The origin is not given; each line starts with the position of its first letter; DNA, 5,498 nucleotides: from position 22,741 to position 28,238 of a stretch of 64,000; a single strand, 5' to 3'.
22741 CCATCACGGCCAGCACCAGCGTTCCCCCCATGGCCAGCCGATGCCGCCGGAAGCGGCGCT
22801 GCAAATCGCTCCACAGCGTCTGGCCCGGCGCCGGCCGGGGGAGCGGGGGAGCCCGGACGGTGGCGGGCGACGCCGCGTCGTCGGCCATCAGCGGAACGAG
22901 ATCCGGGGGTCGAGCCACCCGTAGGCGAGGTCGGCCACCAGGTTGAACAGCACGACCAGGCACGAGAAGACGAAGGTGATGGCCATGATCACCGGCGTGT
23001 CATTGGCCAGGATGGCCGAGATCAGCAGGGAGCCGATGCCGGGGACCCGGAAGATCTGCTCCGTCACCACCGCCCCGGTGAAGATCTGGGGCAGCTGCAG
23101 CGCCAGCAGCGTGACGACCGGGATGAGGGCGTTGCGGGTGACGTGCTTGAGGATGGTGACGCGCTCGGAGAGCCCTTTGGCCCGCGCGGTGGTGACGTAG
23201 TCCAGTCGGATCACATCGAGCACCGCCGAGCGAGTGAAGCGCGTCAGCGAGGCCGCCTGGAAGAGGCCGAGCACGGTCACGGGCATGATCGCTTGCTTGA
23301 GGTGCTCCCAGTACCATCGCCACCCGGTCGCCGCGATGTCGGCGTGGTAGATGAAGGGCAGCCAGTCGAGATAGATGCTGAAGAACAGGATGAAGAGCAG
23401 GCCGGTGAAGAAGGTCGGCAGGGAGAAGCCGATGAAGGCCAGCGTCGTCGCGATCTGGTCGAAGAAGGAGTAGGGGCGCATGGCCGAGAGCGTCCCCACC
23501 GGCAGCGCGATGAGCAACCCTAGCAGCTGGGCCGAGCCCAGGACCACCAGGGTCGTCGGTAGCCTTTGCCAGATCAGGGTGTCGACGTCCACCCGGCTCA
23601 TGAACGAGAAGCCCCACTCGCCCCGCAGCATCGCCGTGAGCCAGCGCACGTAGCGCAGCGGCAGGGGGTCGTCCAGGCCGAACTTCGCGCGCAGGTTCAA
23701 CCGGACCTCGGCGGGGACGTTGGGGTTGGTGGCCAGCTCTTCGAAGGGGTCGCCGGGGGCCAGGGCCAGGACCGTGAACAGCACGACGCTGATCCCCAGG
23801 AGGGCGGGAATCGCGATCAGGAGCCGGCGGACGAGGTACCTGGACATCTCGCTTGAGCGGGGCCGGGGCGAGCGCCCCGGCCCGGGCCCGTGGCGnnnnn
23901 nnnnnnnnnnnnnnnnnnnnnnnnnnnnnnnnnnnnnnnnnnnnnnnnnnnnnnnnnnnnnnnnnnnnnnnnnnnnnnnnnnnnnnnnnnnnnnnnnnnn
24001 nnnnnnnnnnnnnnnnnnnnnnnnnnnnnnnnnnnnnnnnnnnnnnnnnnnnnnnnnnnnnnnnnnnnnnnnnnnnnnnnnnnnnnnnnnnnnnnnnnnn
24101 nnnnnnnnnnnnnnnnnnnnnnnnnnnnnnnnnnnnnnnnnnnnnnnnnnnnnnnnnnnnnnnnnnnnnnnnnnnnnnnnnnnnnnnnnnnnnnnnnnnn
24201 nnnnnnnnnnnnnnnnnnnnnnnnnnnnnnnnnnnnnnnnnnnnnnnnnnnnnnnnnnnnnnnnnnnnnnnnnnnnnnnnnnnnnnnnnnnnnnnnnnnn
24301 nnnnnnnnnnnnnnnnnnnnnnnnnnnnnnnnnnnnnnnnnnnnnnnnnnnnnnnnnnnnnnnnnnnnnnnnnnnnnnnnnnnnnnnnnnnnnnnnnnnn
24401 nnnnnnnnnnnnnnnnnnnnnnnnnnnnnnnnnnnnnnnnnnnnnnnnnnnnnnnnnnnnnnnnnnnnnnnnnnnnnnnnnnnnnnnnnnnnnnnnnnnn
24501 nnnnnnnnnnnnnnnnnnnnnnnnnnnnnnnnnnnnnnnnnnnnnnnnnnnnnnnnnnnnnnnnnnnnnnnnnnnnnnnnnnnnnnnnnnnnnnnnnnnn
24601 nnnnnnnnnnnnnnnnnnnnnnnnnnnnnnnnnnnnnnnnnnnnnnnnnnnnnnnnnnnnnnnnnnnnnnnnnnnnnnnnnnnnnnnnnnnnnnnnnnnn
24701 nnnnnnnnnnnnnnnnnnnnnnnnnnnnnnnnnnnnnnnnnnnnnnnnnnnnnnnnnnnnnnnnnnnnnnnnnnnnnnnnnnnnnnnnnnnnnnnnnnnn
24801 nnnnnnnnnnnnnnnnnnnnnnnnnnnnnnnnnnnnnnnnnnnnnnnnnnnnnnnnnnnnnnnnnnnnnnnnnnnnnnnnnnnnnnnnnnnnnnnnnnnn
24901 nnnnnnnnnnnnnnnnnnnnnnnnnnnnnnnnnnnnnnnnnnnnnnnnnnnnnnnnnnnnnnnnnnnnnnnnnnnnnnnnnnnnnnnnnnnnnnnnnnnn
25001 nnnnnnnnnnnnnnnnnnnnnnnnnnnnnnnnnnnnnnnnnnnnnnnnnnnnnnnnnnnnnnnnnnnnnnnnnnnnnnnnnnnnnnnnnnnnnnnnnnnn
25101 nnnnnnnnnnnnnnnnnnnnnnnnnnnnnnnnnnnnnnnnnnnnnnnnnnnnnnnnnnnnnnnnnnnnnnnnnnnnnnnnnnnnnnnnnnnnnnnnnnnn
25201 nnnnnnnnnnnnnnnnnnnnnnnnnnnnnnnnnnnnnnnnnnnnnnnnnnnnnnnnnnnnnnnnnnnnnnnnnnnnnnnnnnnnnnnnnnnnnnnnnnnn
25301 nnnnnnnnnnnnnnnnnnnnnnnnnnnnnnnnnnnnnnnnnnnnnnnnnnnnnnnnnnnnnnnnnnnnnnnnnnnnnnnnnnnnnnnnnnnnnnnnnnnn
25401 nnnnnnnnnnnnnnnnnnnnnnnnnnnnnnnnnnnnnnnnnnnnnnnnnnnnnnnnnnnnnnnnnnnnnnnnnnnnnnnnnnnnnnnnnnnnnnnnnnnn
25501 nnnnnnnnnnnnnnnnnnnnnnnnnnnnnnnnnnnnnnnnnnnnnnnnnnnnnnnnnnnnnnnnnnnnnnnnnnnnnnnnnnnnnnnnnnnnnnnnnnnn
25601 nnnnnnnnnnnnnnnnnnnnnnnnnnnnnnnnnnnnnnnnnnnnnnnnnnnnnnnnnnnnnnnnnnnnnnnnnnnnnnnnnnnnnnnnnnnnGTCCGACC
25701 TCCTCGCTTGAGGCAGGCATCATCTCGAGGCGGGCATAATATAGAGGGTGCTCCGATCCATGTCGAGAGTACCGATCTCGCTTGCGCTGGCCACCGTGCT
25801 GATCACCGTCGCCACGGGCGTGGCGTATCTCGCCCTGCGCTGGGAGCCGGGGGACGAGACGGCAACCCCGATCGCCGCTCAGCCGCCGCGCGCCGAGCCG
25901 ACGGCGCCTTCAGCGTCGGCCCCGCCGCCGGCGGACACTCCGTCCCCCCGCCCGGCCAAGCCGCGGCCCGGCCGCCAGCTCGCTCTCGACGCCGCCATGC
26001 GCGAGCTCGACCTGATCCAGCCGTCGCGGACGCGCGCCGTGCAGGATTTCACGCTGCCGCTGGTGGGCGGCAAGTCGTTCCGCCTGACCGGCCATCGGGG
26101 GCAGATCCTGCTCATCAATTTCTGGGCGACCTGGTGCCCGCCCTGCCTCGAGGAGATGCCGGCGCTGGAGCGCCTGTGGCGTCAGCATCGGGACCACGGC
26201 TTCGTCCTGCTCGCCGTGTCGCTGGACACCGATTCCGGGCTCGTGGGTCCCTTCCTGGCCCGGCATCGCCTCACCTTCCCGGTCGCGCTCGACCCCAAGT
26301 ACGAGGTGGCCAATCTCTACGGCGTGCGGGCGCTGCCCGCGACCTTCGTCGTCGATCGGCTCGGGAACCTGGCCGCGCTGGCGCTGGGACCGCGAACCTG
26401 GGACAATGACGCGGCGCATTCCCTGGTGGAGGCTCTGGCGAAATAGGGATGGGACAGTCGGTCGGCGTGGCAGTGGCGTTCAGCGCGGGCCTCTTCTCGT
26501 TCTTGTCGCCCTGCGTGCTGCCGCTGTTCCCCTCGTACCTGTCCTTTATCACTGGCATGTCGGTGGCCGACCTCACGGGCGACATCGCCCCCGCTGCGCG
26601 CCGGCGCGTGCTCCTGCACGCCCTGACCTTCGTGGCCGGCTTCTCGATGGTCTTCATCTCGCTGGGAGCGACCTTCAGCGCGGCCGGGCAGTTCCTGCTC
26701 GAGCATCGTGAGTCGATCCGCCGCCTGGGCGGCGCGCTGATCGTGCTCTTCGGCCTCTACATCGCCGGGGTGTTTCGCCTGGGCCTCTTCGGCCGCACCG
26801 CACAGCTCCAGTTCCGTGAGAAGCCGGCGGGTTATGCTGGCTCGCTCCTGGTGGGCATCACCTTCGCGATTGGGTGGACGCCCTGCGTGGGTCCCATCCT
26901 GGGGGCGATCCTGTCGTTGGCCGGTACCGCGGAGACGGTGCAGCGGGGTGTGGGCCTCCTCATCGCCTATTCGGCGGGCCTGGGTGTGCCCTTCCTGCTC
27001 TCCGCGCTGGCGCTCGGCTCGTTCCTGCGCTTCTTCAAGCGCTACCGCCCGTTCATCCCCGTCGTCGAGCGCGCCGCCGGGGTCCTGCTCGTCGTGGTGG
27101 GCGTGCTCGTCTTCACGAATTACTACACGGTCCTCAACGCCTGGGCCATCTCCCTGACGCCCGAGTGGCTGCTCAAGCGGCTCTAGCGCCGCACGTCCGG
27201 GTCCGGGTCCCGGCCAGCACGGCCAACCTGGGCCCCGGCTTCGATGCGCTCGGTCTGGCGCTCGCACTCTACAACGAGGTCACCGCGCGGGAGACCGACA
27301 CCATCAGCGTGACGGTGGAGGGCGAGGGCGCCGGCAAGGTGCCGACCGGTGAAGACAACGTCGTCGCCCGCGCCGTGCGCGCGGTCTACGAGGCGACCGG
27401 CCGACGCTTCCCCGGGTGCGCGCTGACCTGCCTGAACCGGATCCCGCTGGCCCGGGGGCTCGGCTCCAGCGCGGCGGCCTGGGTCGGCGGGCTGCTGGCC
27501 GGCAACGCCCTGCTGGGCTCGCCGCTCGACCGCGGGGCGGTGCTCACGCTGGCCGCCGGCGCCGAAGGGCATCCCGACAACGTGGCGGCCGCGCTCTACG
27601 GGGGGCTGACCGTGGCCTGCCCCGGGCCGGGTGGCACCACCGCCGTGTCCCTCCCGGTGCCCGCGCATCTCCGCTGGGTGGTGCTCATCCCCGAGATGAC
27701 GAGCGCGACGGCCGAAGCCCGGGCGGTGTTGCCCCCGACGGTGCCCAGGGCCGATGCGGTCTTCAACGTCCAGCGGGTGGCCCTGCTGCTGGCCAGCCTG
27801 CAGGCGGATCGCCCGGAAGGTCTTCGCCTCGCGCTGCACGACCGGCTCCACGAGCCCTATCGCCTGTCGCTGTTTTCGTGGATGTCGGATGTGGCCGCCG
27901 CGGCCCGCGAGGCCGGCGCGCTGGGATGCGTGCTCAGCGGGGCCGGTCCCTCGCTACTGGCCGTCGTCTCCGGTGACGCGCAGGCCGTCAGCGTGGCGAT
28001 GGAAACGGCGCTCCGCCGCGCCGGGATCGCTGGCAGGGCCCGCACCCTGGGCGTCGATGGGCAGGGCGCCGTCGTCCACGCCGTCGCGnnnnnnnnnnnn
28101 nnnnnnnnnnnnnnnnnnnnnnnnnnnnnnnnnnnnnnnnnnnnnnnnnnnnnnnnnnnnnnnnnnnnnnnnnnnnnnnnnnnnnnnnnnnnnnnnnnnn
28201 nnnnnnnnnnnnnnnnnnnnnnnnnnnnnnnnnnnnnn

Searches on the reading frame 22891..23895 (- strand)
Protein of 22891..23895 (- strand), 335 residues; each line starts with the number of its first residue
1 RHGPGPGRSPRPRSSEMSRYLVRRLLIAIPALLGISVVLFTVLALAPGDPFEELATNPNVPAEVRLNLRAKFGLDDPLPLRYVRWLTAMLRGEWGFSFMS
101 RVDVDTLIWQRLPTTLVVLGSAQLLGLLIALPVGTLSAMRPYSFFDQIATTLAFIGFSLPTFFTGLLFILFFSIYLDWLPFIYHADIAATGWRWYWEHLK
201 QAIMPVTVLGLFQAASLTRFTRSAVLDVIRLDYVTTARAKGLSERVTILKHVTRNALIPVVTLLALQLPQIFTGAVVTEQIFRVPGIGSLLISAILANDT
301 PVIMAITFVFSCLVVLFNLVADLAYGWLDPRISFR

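Call 28: search_protein_families(library=pfam, proteins=[window:22891-23895:-], max_evalue=0.001)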
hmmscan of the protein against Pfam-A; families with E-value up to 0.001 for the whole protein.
window:22891-23895:- (335 aa): 2 families
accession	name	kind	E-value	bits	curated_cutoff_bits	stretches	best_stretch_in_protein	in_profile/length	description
PF00528.27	BPD_transp_1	-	6.6e-39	134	26.4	1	130-333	1-183/184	Binding-protein-dependent transport system inner membrane component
PF19300.4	BPD_transp_1_N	-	5.7e-11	43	23.8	1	17-116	1-111/114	Binding-prot-dependent transport system membrane comp, N-term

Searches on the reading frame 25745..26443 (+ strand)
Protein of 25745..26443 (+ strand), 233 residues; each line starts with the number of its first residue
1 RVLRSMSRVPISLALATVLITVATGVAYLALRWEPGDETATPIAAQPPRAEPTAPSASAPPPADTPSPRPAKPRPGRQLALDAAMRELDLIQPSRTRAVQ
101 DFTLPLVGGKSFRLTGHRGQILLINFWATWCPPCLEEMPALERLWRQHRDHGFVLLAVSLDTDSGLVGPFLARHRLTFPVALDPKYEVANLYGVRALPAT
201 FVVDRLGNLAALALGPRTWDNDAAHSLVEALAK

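Call 28: search_protein_families(library=pfam, proteins=[window:25745-26443:+], max_evalue=0.001)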
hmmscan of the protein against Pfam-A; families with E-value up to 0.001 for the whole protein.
window:25745-26443:+ (233 aa): 4 families
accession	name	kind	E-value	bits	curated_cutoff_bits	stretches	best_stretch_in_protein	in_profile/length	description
PF00578.27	AhpC-TSA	-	1.6e-26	93.1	26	1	98-210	4-122/124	AhpC/TSA family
PF08534.16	Redoxin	-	8.6e-24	84.4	26.6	1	98-220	5-139/148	Redoxin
PF13905.12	Thioredoxin_8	-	9.9e-13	48.7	27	1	119-208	1-93/94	Thioredoxin-like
PF00085.26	Thioredoxin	-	1.2e-06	28.9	23.5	1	120-164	19-62/103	Thioredoxin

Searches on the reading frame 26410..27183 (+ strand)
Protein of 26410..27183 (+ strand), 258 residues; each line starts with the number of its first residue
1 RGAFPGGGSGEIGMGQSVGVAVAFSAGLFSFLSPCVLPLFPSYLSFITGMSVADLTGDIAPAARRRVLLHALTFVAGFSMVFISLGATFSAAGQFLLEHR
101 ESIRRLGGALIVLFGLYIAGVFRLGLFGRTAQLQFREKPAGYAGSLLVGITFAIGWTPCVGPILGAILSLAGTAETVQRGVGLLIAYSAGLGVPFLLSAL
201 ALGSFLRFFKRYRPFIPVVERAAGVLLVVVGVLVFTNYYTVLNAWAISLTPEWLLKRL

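Call 28: search_protein_families(library=pfam, proteins=[window:26410-27183:+], max_evalue=0.001)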
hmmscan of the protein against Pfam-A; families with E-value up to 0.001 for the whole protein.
window:26410-27183:+ (258 aa): 1 family
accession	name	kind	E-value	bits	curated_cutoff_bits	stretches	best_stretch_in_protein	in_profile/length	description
PF02683.22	DsbD_TM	-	2.3e-16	60.2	27.1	1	20-234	5-214/219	Cytochrome C biogenesis protein transmembrane domain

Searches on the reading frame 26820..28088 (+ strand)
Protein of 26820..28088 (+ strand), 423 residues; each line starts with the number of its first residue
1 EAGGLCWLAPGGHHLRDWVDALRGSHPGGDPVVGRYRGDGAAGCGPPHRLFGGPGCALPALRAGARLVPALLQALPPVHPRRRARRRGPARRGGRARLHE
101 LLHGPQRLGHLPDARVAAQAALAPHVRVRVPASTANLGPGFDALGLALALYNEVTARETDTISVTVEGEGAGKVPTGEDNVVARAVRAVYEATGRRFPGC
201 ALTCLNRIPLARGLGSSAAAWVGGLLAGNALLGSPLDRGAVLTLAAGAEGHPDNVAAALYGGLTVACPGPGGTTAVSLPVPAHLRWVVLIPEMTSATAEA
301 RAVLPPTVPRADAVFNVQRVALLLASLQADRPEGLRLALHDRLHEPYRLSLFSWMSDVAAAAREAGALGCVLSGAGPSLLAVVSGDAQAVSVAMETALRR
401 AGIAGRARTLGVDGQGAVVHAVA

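Call 53: search_protein_families(library=pfam, proteins=[window:26820-28088:+], max_evalue=0.0001)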
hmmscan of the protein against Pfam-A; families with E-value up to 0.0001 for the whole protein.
window:26820-28088:+ (423 aa): 2 families
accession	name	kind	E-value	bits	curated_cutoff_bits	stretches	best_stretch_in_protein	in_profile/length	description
PF00288.32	GHMP_kinases_N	-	7e-17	61.9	22.3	1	180-262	1-87/87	GHMP kinases N terminal domain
PF08544.19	GHMP_kinases_C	-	2.6e-08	34.6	21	1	327-395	5-80/85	GHMP kinases C terminal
